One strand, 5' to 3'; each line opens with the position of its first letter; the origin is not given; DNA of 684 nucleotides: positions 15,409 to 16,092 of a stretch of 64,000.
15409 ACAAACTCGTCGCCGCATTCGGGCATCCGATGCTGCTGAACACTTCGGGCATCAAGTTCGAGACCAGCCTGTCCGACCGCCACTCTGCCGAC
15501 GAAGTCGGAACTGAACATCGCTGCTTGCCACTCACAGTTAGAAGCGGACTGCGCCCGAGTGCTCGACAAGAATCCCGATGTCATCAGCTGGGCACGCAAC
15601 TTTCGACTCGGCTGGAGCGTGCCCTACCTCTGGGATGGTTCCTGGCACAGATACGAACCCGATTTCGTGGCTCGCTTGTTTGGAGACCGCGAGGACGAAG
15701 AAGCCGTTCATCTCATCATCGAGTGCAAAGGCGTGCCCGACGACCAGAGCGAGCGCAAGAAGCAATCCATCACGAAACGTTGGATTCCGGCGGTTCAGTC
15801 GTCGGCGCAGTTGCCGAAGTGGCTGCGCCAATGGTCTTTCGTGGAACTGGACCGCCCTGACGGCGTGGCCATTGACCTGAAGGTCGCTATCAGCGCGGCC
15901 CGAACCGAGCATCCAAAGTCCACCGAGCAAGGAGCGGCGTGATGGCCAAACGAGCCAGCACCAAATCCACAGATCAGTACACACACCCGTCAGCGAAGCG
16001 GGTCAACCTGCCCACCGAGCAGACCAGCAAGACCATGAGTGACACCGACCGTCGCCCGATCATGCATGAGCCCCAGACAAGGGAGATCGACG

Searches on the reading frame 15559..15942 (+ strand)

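Call 48: search_protein_families(library=ncbifam, proteins=[window:15559-15942:+], max_evalue=1)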
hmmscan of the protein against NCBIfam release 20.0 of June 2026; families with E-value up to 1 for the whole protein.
window:15559-15942:+ (127 aa): 2 families
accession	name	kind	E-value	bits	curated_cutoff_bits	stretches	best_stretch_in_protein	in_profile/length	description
NF046055.1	restr_BPTD_3080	equivalog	7e-20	70.6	800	1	2-100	870-959/970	BPTD_3080 family restriction endonuclease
NF012027.0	PRK15483.1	equivalog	0.075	10.9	564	1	21-69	900-943/986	type III restriction-modification system endonuclease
